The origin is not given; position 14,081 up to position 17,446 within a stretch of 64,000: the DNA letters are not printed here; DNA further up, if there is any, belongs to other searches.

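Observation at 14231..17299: LplT-acyltransferase-AasC tri-domain fusion whose adenylation domain lacks the P-loop and is cut off before the C-terminal lid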

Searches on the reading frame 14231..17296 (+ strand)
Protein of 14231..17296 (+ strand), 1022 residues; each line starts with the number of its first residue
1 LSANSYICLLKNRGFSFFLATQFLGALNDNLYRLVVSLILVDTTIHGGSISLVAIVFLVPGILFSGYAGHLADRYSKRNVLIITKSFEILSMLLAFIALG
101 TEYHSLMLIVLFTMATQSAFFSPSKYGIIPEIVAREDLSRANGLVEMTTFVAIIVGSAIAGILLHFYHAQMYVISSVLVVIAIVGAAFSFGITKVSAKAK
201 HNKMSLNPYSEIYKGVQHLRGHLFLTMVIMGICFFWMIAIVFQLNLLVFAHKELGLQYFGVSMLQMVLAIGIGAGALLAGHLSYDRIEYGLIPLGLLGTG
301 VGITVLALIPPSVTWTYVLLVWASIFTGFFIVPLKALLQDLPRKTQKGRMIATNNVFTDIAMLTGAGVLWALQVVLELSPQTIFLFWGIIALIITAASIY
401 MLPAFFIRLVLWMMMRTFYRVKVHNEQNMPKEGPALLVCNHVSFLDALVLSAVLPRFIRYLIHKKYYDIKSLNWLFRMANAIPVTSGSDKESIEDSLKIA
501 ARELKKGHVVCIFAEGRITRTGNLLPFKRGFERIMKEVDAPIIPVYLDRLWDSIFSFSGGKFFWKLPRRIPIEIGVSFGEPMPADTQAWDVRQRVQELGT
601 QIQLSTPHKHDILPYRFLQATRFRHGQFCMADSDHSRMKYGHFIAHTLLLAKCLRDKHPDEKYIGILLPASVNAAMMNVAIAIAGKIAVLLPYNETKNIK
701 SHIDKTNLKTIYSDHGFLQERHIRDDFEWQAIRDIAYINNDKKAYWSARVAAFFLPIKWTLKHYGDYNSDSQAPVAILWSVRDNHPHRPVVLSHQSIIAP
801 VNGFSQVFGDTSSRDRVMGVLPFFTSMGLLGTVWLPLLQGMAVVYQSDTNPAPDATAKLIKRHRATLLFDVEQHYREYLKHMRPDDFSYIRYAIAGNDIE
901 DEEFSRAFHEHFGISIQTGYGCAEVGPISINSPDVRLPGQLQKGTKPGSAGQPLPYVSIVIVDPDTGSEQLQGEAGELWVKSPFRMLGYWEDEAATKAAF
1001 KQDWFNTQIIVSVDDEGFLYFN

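Call 3: search_protein_families(library=pfam, proteins=[window:14231-17296:+], max_evalue=0.01)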
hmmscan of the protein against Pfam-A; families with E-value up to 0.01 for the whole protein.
window:14231-17296:+ (1022 aa): 4 families
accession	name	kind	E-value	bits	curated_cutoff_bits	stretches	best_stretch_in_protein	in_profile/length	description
PF00501.34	AMP-binding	-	4.8e-38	131.4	29.9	1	790-990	180-384/384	AMP-binding enzyme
PF07690.21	MFS_1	-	3.8e-35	121.9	33.4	2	20-365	3-346/347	Major Facilitator Superfamily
PF01553.26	Acyltransferase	-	4.7e-30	104.5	23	1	420-547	1-131/132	Acyltransferase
PF05977.19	MFS_3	-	2.8e-12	46.3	27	1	37-395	34-386/524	Transmembrane secretion effector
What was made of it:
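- Checked: The AMP-binding match covers only profile positions 180-384 (call 3).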

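Call 4: search_protein_families(library=ncbifam, proteins=[window:14231-17296:+], max_evalue=0.01)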
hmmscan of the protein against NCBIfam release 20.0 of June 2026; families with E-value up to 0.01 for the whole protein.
window:14231-17296:+ (1022 aa): 85 families (the best 25 are shown)
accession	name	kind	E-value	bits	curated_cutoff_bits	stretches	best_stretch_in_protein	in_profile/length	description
NF006386.0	PRK08633.1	equivalog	3.3e-271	902.7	1221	1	10-1020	6-1036/1147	acyl-[ACP]--phospholipid O-acyltransferase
NF005291.0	PRK06814.1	equivalog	2.3e-137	459.6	1349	1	8-1019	6-1026/1140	acyl-[ACP]--phospholipid O-acyltransferase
NF005959.0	PRK08043.1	equivalog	7.9e-55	186.4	886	1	410-1019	5-607/719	bifunctional acyl-ACP--phospholipid O-acyltransferase/long-chain-fatty-acid--ACP ligase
NF008397.0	PRK11195.1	equivalog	3.3e-44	151.6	297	1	12-395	2-389/414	lysophospholipid transporter LplT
NF004837.0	PRK06187.1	subfamily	1.5e-32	112.5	476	1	790-1020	188-417/531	long-chain-fatty-acid--CoA ligase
TIGR00900.1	2A0121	subfamily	1.7e-32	113.2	319.6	1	15-367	1-354/364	H+ Antiporter protein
NF004114.0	PRK05605.1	equivalog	9.9e-27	93.5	766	1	789-1019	238-463/575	long-chain-fatty-acid--CoA ligase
NF052269.1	Staph_lig_FadD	equivalog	4.7e-23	81.3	650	1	772-1020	150-388/499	long-chain-fatty-acid--CoA ligase FadD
TIGR00530.1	AGP_acyltrn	subfamily_domain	3e-21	75.5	102.95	1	421-547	4-129/130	1-acylglycerol-3-phosphate O-acyltransferase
NF004971.0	PRK06334.1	equivalog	5.3e-21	74.8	847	1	630-1020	38-427/539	long chain fatty acid--[acyl-carrier-protein] ligase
NF005702.0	PRK07514.1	subfamily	1.1e-20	73.5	558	1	624-1019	16-394/506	malonyl-CoA synthase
NF005307.0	PRK06839.1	equivalog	6.5e-20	71.2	748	1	810-1020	186-388/496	o-succinylbenzoate--CoA ligase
NF005220.0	PRK06710.1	equivalog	8e-20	70.4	1116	1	789-1021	223-449/563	long-chain-fatty-acid--CoA ligase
TIGR01733.1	AA-adenyl-dom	subfamily_domain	1.3e-19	70.4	317.4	1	790-1007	138-351/409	amino acid adenylation domain-containing protein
NF006182.0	PRK08316.1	subfamily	6.1e-19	67.9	663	1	664-1020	64-412/523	fatty acyl-CoA synthetase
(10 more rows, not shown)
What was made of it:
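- Closest known: Full-length fused LplT-Aas proteins. Different: The window protein scores 902.7 against a cut-off of 1221 (call 4).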
